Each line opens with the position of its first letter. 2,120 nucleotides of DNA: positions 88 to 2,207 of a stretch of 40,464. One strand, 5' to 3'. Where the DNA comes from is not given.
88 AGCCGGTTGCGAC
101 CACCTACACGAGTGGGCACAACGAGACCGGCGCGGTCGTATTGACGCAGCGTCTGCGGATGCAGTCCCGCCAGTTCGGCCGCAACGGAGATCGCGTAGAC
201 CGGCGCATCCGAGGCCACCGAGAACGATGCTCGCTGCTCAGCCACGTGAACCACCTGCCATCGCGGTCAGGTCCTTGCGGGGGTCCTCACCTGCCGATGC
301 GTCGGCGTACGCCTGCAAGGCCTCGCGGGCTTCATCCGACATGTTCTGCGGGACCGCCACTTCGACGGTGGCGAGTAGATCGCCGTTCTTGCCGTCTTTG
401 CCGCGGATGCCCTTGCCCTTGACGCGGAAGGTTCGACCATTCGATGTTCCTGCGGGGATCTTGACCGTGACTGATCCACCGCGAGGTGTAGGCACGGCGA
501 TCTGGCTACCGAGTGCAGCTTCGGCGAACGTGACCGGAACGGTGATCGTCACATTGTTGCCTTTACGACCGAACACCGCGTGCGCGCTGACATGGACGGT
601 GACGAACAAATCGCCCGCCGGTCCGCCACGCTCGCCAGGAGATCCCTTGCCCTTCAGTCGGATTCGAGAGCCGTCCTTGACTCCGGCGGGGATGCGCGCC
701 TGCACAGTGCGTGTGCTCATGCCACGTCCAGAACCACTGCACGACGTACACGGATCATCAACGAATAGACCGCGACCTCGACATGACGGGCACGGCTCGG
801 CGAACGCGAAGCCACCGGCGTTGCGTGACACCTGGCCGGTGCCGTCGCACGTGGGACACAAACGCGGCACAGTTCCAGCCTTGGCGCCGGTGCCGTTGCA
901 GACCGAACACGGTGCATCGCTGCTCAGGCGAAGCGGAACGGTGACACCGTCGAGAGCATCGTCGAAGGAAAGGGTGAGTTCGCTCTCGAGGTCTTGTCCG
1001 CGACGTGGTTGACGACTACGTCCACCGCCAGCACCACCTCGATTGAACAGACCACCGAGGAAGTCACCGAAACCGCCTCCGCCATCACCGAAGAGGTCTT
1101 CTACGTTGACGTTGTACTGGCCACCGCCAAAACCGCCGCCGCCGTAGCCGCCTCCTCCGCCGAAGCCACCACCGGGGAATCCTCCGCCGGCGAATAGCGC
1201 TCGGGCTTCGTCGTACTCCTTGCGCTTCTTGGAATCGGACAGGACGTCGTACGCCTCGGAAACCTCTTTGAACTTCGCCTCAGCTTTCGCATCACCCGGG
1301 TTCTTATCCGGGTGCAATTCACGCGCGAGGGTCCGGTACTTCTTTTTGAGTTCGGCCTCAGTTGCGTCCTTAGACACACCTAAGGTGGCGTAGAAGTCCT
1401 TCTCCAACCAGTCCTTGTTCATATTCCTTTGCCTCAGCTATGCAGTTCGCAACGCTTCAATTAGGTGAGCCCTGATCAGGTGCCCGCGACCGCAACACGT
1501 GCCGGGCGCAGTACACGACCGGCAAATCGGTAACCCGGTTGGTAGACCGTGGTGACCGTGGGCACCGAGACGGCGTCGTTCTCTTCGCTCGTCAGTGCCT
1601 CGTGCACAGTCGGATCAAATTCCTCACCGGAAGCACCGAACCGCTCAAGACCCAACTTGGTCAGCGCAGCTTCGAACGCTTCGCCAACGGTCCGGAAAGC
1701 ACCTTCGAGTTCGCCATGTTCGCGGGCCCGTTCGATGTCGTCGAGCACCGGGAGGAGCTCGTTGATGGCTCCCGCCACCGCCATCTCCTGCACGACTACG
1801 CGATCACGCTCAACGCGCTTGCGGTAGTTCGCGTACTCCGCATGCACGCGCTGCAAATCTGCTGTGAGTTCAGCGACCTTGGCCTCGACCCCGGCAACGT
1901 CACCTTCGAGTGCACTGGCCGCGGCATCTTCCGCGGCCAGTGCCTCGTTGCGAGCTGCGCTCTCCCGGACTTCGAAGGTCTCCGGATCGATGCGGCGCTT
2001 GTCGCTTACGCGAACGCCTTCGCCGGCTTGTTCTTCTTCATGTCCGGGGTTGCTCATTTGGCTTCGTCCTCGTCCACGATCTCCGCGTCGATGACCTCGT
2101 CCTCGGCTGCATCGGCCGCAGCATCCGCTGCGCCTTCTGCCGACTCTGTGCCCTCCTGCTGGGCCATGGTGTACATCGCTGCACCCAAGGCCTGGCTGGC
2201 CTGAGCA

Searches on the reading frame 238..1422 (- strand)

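Call 5: search_protein_families(library=pfam, proteins=[window:238-1422:-], max_evalue=0.001)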
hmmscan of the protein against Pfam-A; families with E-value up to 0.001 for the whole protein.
window:238-1422:- (394 aa): 4 families
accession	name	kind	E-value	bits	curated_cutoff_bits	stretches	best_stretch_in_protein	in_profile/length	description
PF01556.23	DnaJ_C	-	7.9e-44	149.8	26.6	1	145-358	1-152/152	DnaJ C terminal domain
PF00226.36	DnaJ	-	1.2e-26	93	27.8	1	9-71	1-63/63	DnaJ domain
PF00684.25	DnaJ_CXXCXGXG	-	5.4e-14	52.6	32.7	1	172-232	1-65/65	DnaJ central domain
PF17302.8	DUF5351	-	4.1e-05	24.2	27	0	189-218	1-27/29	Family of unknown function (DUF5351)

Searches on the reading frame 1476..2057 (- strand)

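Call 5: search_protein_families(library=pfam, proteins=[window:1476-2057:-], max_evalue=0.001)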
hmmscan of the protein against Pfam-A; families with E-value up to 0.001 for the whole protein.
window:1476-2057:- (193 aa): 1 family
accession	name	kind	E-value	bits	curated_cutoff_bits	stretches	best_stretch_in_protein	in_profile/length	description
PF01025.24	GrpE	-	3.4e-33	115.1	25.8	1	39-191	5-164/165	GrpE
